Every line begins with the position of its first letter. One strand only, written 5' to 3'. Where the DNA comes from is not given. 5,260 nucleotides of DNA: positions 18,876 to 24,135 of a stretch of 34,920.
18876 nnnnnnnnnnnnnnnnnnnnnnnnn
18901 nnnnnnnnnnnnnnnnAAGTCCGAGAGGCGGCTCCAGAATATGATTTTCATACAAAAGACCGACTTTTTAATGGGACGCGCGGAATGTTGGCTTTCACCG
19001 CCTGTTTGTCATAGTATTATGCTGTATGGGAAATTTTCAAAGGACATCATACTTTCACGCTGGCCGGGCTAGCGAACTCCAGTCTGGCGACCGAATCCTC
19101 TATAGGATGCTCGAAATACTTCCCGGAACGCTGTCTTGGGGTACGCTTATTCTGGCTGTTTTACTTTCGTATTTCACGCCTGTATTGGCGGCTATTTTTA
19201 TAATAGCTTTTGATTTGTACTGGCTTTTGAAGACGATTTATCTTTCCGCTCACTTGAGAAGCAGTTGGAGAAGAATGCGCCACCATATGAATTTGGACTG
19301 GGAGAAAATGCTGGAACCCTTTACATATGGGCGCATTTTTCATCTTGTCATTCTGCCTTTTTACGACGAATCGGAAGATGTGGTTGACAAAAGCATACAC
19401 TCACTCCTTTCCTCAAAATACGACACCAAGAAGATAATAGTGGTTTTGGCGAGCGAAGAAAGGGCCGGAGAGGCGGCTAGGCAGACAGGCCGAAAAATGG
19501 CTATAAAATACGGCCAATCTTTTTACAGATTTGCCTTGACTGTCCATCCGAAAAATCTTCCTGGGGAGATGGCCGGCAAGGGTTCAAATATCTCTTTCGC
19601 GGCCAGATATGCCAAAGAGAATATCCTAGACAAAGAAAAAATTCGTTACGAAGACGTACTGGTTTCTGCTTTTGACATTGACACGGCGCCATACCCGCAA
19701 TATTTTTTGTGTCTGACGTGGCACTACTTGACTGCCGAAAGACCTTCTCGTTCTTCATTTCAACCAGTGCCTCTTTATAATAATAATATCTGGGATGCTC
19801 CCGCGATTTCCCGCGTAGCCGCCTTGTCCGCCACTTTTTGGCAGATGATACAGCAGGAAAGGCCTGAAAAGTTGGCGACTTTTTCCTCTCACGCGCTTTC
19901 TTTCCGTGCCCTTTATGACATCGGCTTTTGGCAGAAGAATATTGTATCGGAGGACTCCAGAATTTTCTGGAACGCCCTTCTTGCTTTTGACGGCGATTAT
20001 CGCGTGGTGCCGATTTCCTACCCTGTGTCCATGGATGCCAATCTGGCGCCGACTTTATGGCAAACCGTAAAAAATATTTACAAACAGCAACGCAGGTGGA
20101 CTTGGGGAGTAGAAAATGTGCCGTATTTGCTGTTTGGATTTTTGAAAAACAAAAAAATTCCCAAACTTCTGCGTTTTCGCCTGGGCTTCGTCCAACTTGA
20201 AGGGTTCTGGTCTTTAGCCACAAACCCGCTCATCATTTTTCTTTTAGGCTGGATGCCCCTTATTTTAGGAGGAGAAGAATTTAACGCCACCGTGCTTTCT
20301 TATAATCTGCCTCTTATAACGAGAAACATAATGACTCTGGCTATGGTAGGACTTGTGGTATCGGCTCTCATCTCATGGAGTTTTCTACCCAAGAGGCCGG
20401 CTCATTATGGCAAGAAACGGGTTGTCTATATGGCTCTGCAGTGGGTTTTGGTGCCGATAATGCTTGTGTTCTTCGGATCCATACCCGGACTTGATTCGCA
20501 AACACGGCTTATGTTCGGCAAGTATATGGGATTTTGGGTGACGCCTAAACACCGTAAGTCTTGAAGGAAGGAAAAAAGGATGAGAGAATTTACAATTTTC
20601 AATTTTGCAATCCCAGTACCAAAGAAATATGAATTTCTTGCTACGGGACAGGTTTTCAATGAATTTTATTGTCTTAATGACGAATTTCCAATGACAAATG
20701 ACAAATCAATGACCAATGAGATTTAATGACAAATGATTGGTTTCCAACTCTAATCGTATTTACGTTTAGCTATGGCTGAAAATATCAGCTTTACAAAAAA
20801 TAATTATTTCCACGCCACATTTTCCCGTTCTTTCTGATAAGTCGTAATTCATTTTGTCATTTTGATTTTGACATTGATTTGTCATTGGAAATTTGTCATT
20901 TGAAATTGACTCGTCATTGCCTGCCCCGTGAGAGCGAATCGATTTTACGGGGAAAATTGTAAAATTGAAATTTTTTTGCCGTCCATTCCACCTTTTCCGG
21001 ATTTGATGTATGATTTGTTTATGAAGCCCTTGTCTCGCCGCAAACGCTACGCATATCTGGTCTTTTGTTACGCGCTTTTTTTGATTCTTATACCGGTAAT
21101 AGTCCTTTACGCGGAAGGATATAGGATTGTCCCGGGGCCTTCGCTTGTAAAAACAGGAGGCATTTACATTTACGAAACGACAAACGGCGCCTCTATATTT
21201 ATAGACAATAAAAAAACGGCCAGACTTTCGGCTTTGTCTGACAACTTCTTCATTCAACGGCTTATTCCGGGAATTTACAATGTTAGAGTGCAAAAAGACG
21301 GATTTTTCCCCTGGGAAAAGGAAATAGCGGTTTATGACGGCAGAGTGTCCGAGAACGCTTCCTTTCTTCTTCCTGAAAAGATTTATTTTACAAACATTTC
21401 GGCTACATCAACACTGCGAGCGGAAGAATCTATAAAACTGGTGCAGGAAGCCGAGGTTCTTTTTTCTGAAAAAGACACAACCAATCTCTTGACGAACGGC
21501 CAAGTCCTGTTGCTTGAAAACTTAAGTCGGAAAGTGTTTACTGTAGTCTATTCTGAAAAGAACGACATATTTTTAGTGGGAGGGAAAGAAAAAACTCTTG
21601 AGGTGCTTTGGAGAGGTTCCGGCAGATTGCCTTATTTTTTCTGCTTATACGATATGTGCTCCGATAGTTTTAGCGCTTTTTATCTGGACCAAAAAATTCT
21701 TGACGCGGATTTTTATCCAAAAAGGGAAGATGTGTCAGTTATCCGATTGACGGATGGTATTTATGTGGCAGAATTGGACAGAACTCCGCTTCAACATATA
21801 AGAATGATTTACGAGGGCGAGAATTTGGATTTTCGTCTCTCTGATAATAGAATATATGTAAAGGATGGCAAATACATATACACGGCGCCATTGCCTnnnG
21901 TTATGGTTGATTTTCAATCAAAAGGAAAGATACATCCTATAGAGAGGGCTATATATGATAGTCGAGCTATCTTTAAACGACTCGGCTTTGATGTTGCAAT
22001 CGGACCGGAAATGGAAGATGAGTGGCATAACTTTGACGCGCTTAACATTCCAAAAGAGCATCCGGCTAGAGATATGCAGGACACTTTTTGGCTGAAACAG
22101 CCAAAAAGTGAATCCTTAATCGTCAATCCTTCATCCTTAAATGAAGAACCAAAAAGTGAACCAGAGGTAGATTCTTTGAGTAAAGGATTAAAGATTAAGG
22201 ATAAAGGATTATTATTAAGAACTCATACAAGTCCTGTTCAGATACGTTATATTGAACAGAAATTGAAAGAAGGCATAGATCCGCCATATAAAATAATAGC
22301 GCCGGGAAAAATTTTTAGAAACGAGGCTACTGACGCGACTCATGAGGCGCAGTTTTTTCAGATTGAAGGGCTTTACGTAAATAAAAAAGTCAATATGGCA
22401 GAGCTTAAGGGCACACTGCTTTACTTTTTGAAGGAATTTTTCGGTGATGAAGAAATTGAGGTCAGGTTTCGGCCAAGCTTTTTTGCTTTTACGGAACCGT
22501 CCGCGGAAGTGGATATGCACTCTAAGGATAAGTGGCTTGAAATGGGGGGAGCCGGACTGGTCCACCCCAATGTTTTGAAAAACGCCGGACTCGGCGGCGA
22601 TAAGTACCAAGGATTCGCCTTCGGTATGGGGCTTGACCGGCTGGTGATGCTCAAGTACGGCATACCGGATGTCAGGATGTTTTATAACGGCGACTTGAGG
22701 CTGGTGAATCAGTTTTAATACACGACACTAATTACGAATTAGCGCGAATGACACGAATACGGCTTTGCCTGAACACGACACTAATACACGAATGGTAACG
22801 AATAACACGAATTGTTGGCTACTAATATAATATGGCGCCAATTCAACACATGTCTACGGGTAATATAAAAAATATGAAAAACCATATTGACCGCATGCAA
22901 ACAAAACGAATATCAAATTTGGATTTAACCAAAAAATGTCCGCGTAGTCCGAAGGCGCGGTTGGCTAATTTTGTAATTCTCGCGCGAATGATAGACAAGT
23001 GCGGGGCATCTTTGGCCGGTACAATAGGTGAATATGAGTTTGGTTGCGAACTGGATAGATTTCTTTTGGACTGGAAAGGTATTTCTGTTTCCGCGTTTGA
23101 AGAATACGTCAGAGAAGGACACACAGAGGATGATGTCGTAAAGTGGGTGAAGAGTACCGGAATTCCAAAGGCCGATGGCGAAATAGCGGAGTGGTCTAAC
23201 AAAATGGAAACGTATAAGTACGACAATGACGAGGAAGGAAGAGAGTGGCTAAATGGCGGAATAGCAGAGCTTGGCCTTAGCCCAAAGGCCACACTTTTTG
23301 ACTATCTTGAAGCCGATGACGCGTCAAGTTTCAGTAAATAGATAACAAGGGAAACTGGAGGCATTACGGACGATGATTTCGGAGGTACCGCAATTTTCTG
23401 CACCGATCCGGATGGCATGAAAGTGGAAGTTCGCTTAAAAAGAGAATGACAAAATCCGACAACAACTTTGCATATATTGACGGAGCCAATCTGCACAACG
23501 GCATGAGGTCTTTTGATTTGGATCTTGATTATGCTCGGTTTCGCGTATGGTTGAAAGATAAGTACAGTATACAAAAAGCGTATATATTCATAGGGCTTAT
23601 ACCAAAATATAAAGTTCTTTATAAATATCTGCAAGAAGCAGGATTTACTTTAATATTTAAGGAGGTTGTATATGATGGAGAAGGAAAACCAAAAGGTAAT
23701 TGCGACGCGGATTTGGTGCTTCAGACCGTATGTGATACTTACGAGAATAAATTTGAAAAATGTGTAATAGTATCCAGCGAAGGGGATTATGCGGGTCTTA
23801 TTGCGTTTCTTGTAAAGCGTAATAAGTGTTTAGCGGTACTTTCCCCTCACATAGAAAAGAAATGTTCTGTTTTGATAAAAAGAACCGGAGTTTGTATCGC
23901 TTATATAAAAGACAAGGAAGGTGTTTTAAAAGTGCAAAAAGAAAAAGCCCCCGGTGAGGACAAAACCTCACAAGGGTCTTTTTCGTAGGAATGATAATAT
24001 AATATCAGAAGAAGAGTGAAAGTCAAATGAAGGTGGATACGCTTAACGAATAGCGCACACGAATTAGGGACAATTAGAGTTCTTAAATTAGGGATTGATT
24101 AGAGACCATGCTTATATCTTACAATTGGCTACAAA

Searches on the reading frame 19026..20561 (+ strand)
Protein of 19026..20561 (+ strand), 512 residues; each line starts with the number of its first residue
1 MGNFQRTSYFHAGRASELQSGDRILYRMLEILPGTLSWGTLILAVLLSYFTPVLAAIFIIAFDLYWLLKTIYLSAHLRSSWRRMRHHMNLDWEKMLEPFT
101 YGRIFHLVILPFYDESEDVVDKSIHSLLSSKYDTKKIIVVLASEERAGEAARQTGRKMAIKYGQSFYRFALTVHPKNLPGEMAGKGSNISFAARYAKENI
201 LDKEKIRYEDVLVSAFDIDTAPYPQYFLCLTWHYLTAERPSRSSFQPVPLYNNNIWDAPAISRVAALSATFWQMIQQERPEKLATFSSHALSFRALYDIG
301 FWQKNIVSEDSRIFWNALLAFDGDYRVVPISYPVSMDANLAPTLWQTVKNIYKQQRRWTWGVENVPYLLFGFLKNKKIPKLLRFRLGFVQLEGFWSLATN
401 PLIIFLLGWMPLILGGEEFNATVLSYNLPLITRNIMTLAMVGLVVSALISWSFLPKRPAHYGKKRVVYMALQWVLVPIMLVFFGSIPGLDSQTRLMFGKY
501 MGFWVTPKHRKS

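Call 84: search_protein_families(library=pfam, proteins=[window:19026-20561:+], max_evalue=0.001)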
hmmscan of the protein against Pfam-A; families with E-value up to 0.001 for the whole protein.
window:19026-20561:+ (512 aa): 1 family
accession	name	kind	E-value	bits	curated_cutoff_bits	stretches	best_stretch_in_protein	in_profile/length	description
PF13632.12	Glyco_trans_2_3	-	3e-07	30.9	27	1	217-413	6-178/198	Glycosyl transferase family group 2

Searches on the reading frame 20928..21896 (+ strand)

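Call 84: search_protein_families(library=pfam, proteins=[window:20928-21896:+], max_evalue=0.001)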
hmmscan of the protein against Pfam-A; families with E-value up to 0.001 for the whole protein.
window:20928-21896:+ (323 aa): 1 family
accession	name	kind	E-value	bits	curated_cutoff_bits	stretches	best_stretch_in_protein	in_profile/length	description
PF08308.17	PEGA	-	0.00022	21.5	20.8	0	77-139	2-59/71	PEGA domain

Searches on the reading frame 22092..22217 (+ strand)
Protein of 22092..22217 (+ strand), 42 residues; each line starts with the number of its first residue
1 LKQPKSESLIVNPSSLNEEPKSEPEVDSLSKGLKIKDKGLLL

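Call 27: find_homologous_proteins(query=A2, max_evalue=10)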
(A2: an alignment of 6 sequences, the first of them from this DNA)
Query A2 (6 sequences): 13 candidates shared short words with the query, none scored E <= 10.

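Call 37: search_protein_representatives(alignment_id=A2)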
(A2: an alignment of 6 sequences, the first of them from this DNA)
Query: 6 sequences, 31 profile positions. Proteins with E-value up to 0.001 (for the whole library): 3; up to 1e-10: 0; up to 1e-30: 0. The best 3 are listed.
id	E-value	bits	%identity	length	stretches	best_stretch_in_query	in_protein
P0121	1.9e-05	39.8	-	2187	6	10-22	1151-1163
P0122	6.5e-05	38.1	-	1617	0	-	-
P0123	8.7e-04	34.5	-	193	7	2-18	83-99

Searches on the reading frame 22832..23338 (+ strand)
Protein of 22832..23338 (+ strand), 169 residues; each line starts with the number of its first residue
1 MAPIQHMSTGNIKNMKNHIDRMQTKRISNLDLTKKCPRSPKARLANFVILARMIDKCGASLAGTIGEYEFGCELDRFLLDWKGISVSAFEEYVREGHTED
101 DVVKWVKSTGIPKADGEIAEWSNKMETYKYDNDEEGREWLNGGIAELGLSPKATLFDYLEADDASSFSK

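Call 84: search_protein_families(library=pfam, proteins=[window:22832-23338:+], max_evalue=0.001)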
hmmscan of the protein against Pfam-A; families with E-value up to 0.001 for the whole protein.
window:22832-23338:+ (169 aa): 1 family
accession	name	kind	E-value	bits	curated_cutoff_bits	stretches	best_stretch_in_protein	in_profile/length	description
PF16798.10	DUF5069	-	2.8e-28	99.2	27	1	35-163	2-131/133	Domain of unknown function (DUF5069)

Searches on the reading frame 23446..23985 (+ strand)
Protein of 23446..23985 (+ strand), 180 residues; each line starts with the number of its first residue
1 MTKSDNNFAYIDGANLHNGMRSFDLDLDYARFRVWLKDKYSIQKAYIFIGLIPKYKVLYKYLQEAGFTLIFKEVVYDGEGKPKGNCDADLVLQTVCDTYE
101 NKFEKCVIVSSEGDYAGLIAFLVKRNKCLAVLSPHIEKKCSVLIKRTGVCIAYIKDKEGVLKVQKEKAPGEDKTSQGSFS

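Call 84: search_protein_families(library=pfam, proteins=[window:23446-23985:+], max_evalue=0.001)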
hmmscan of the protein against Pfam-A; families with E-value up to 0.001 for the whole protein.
window:23446-23985:+ (180 aa): 1 family
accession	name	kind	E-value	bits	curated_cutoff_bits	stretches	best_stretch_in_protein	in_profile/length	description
PF01936.24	NYN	-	5e-09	37.3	24.2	1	10-133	5-124/145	NYN domain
